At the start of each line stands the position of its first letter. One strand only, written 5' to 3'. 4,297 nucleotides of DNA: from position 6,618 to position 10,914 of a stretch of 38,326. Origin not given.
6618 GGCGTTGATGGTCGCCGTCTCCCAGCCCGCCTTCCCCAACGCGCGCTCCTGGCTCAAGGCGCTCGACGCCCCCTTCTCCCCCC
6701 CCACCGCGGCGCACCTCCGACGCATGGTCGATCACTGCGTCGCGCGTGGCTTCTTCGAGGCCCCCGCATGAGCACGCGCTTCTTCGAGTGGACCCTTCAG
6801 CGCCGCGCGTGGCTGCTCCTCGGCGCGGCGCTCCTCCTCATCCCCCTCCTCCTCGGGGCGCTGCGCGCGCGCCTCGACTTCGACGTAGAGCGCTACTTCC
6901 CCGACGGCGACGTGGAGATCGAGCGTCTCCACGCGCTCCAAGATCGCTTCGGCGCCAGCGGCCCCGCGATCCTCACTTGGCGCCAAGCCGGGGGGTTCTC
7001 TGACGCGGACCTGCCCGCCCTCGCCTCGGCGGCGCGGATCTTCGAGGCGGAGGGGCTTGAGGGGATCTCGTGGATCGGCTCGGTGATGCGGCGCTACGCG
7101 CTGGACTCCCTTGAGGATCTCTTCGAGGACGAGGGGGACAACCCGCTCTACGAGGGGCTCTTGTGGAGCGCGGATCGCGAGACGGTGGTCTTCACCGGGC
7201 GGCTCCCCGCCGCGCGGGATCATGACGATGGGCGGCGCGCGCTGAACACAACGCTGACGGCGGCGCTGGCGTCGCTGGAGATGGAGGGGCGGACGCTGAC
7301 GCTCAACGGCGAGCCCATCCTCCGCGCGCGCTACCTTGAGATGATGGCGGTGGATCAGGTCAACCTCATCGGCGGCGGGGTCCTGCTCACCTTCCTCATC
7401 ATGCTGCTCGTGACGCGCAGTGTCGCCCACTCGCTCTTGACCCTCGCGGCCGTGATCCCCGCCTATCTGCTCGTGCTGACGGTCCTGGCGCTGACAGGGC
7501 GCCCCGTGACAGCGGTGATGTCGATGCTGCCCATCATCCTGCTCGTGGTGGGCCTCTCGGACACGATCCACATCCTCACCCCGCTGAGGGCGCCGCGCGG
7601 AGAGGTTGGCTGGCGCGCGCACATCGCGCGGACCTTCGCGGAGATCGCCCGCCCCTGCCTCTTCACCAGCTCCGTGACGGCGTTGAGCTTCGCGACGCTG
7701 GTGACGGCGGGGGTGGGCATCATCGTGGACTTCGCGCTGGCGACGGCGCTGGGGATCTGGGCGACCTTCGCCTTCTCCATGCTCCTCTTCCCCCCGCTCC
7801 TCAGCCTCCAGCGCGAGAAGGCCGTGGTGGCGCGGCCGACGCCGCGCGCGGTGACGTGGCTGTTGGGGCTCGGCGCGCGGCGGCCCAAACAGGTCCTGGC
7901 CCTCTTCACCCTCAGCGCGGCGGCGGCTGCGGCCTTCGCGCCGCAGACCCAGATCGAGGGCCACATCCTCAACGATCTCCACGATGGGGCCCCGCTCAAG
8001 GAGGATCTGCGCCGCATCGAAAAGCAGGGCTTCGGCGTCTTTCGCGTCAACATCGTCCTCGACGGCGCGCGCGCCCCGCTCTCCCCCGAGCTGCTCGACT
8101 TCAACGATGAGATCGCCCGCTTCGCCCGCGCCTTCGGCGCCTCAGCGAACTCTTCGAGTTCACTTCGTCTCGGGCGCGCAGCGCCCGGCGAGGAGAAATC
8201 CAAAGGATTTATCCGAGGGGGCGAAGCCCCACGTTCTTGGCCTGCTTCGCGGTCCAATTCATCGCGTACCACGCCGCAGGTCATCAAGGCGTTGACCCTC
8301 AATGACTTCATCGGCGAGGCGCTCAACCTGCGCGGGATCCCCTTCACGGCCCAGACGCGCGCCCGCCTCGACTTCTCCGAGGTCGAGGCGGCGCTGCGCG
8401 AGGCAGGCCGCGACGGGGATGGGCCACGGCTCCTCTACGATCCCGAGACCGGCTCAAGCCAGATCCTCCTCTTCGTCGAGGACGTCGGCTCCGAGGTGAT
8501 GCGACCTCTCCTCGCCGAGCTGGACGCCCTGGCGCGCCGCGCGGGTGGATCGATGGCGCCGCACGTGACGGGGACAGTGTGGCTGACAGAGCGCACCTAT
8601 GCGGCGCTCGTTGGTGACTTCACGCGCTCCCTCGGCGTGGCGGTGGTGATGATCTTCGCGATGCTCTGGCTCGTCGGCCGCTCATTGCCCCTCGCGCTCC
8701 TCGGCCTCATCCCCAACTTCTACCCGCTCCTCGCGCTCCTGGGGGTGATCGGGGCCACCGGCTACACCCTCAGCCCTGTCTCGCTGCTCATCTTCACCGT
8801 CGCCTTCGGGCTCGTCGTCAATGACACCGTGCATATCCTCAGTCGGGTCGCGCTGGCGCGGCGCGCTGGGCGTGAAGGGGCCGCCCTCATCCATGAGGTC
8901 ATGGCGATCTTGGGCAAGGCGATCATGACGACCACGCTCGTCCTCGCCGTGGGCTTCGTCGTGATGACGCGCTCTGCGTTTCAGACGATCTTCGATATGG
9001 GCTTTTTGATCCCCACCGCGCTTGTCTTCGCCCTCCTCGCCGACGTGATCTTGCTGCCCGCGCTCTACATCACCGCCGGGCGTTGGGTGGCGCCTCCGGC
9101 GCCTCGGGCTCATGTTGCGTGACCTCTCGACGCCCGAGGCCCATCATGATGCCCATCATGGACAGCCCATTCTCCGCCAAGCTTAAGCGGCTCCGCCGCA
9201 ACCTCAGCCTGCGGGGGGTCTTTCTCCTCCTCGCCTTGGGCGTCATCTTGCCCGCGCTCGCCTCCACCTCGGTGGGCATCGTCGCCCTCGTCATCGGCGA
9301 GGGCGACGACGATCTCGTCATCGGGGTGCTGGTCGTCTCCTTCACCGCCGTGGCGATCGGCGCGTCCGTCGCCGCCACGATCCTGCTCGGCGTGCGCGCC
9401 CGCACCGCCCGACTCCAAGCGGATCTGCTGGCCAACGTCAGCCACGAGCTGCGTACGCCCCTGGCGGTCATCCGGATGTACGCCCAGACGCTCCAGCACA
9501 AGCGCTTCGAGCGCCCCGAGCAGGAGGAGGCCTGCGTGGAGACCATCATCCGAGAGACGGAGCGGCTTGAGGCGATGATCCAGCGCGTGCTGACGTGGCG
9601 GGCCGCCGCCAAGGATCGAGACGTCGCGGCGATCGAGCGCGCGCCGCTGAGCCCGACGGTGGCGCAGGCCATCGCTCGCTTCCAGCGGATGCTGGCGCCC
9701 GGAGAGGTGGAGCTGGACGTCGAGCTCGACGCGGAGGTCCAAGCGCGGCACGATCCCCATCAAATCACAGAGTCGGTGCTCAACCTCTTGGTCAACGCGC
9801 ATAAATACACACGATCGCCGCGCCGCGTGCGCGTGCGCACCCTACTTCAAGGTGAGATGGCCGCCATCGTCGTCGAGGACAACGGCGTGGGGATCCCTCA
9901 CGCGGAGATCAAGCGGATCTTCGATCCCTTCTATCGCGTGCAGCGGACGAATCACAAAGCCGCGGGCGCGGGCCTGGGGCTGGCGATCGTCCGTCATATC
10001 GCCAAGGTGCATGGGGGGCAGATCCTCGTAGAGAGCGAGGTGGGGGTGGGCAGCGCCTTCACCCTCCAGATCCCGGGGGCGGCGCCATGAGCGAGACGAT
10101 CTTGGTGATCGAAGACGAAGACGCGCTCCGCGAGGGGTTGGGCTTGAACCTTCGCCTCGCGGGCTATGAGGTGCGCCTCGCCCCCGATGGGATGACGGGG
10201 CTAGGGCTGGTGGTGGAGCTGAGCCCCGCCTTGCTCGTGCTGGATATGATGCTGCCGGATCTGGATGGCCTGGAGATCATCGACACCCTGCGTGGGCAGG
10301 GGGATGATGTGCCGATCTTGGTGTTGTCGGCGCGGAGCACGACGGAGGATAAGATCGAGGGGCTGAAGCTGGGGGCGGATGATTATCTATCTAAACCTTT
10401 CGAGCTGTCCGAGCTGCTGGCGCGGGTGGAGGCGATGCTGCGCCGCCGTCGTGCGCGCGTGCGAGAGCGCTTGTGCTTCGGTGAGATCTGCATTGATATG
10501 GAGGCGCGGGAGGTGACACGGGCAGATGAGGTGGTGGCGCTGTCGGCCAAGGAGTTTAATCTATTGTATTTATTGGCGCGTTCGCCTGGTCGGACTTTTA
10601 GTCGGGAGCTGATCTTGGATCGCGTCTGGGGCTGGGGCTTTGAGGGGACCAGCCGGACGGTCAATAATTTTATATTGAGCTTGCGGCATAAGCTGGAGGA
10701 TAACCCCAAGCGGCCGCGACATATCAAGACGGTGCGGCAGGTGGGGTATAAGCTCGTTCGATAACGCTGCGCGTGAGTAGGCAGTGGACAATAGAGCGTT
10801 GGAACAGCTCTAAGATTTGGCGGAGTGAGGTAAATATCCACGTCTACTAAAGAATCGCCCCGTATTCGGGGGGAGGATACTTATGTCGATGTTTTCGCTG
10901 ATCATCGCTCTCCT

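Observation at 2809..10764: Compact NRPS(C-A-PCP-R) - MMPL exporter - two-component system operon, likely making and exporting an N-acyl amino aldehyde/alcohol lipid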

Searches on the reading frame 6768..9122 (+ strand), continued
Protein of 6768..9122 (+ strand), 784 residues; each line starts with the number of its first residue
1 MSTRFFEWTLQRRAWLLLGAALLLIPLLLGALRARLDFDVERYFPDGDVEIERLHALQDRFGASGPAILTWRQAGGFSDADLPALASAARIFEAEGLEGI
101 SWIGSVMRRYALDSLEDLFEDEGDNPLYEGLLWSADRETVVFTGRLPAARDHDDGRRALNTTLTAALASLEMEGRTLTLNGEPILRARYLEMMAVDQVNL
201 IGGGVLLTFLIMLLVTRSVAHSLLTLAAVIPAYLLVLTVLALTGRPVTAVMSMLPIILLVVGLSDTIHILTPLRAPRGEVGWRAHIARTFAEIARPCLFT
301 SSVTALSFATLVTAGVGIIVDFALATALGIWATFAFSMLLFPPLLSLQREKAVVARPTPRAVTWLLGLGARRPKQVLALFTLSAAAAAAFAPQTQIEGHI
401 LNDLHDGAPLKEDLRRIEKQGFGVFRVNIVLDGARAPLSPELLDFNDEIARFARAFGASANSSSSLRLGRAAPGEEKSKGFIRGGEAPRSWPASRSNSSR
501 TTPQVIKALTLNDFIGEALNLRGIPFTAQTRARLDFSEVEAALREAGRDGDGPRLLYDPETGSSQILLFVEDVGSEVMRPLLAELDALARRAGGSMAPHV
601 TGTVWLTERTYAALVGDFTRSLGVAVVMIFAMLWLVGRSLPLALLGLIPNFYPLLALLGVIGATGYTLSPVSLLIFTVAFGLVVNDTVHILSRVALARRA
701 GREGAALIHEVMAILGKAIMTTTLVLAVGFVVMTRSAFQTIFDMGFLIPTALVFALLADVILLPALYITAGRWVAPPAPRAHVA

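Call 78: find_encoding_contigs(protein=P0128, flank=8000, max_places=2)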
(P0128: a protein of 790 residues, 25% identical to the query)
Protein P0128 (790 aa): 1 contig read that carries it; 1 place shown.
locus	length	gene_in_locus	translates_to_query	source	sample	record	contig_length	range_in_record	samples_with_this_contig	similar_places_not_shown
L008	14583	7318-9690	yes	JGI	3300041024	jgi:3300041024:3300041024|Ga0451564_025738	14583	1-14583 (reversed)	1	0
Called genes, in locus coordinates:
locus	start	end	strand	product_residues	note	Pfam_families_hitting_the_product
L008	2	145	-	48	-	?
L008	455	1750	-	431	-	-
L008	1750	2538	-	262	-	PF13414:TPR_11 (faint), PF13432:TPR_16 (faint), PF00515:TPR_1 (faint), PF13181:TPR_8 (faint), PF07719:TPR_2 (weak)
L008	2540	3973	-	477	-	PF00672:HAMP, PF00211:Guanylate_cyc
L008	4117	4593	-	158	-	PF03449:GreA_GreB_N, PF01272:GreA_GreB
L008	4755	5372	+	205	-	PF02517:Rce1-like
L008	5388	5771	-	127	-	PF01042:Ribonuc_L-PSP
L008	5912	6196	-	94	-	-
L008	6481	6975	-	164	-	PF02577:BFN_dom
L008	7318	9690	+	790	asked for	PF03176:MMPL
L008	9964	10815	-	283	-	PF07044:DUF1329 (weak), PF17131:TP_0789-like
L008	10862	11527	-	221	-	PF00834:Ribul_P_3_epim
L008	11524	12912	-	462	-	PF01029:NusB, PF22458:RsmF-B_ferredox, PF01189:Methyltr_RsmB-F, PF01728:FtsJ (weak), PF13649:Methyltransf_25 (faint), PF13847:Methyltransf_31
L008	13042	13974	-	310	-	PF00551:Formyl_trans_N, PF02911:Formyl_trans_C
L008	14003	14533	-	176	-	PF01327:Pep_deformylase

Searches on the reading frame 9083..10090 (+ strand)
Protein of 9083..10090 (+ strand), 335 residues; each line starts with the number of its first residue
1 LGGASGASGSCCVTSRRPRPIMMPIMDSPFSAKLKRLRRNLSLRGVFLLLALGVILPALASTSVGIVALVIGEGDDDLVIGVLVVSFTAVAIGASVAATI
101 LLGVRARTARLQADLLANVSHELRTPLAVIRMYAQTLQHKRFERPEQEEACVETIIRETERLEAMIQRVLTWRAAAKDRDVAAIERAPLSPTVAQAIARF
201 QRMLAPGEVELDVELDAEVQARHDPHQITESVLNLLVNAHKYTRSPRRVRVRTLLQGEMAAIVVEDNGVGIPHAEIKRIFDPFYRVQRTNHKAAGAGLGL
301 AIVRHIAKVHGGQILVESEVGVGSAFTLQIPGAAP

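Call 4: search_protein_families(library=pfam, proteins=[window:9083-10090:+], max_evalue=0.01)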
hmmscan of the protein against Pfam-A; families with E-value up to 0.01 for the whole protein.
window:9083-10090:+ (335 aa): 2 families
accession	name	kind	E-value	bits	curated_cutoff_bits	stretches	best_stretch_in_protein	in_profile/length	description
PF02518.31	HATPase_c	-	5.9e-25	88.3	26.4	1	224-331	2-108/111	Histidine kinase-, DNA gyrase B-, and HSP90-like ATPase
PF00512.31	HisKA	-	9.1e-17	61.3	26.9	1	112-171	2-59/66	His Kinase A (phospho-acceptor) domain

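Call 15: search_protein_families(library=ncbifam, proteins=[window:9146-10090:+], max_evalue=0.001)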
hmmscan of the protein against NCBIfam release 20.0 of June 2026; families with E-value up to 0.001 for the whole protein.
window:9146-10090:+ (314 aa): 84 families (the best 25 are shown)
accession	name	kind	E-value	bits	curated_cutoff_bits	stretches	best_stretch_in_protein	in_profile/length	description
NF046044.1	PnpS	equivalog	2.6e-57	194.6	400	1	86-310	165-390/390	two-component system histidine kinase PnpS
TIGR02966.1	phoR_proteo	equivalog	2.3e-51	174.8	334.2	1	86-308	109-332/333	phosphate regulon sensor histidine kinase PhoR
NF033092.0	HK_WalK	equivalog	7.8e-45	153.5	725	1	92-310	373-593/594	cell wall metabolism sensor histidine kinase WalK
NF008468.0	PRK11360.1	equivalog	4.3e-42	144.3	646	1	87-310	390-607/616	two-component system sensor histidine kinase AtoS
NF041735.1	hist_kin_RppB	equivalog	5.2e-42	144.1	400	1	89-310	214-438/438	two-component system sensor histidine kinase RppB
NF040691.1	MtrAB_MtrB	equivalog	1e-37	130.4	450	1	52-312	238-493/507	MtrAB system histidine kinase MtrB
TIGR01386.1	cztS_silS_copS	subfamily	1.5e-36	126.4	292.55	1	93-310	243-457/457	heavy metal sensor histidine kinase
NF008312.0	PRK11100.1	equivalog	2.7e-35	122.1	356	1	97-310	262-473/477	two-component system sensor histidine kinase CreC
NF008235.0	PRK11006.1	equivalog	2.4e-34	118.9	390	1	92-310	205-422/431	phosphate regulon sensor histidine kinase PhoR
NF006800.0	PRK09303.1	equivalog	2.4e-34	118.9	342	1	90-310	150-376/383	histidine kinase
NF047874.1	MASE3_PAS_HK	subfamily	5.3e-34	118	560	2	199-310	512-624/655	MASE3 domain-containing sensor histidine kinase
NF007898.0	PRK10604.1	equivalog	8.7e-34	117.4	478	1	93-310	214-422/433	two-component system sensor histidine kinase RstB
NF041947.1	LuxQ_Vibrio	equivalog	5.3e-32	110.6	1200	1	86-310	467-695/843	quorum-sensing autoinducer 2 sensor kinase/phosphatase LuxQ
TIGR02956.1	TMAO_torS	equivalog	1.8e-31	109.1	676.5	1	91-310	464-681/967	TMAO reductase system sensor histidine kinase/response regulator TorS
NF045911.1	TCSHisKinNblS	equivalog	1.3e-30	106.4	1000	1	91-309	388-618/621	two-component system sensor histidine kinase NblS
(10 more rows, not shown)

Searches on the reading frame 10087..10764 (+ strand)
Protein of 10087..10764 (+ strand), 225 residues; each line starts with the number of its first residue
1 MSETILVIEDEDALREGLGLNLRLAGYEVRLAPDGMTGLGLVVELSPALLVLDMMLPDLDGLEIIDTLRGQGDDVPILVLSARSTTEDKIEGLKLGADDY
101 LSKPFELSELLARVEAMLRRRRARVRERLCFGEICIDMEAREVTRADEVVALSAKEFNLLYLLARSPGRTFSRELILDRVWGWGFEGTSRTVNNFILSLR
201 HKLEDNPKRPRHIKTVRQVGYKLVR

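Call 4: search_protein_families(library=pfam, proteins=[window:10087-10764:+], max_evalue=0.01)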
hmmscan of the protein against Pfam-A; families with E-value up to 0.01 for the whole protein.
window:10087-10764:+ (225 aa): 2 families
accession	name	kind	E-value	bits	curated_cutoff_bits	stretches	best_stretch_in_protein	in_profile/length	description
PF00072.30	Response_reg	-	2.8e-27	95.5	30.2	1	5-115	1-111/111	Response regulator receiver domain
PF00486.34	Trans_reg_C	-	4e-26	91.3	26.2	1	148-223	2-77/77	Transcriptional regulatory protein, C terminal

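Call 15: search_protein_families(library=ncbifam, proteins=[window:10087-10764:+], max_evalue=0.001)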
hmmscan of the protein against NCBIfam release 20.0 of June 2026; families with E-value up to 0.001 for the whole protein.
window:10087-10764:+ (225 aa): 95 families (the best 25 are shown)
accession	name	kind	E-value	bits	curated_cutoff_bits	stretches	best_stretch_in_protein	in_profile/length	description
NF040689.1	MtrAB_MtrA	equivalog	4.7e-63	212.5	300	1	5-222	1-217/219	MtrAB system response regulator MtrA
TIGR02154.1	PhoB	equivalog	1.8e-58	197.6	296.2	1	1-223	1-225/226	phosphate regulon transcriptional regulator PhoB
NF045944.1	ResRegRpaBCyano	equivalog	1.2e-56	191.6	330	1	6-223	1-227/229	response regulator transcription factor RpaB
NF041733.1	resp_reg_CseB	equivalog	3e-54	183.8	350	1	4-225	2-228/228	two-component system response regulator CseB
NF040534.1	resp_reg_YycF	equivalog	6.6e-54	182.6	340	1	4-223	2-227/231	response regulator YycF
TIGR01387.1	cztR_silR_copR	subfamily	2e-53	181.2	279.2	1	5-223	1-218/218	heavy metal response regulator transcription factor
NF033120.0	vanR_FM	exception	2.5e-49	168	460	1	4-223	5-229/231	vancomycin resistance response regulator transcription factor, VanR-F/VanR-M family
NF008296.0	PRK11083.1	equivalog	9.1e-49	165.9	273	1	2-223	3-225/228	two-component system response regulator CreB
NF008567.0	PRK11517.1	equivalog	2.8e-48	164.2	353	1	5-224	3-219/223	response regulator transcription factor HprR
NF053854.1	RespRegPhoBBctds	equivalog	9.1e-48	162.6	270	1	5-222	1-223/225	two-component system response regulator PhoB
NF007346.1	PRK09836.1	equivalog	9.5e-48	162.9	420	1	5-223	3-221/227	copper/silver response regulator transcription factor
NF007928.2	PRK10643.1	equivalog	1.9e-47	161.7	330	1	5-223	3-216/216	two-component system response regulator PmrA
NF045914.1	RespRegNblR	equivalog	2.5e-47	161.4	300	1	3-223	7-225/228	response regulator transcription factor NblR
NF007005.1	PRK09468.1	equivalog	4.5e-47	160.5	331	1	3-224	4-232/237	osmolarity response regulator transcription factor OmpR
NF041734.1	resp_reg_RppA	equivalog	6.2e-46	156.6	250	1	5-223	3-227/229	two-component system response regulator RppA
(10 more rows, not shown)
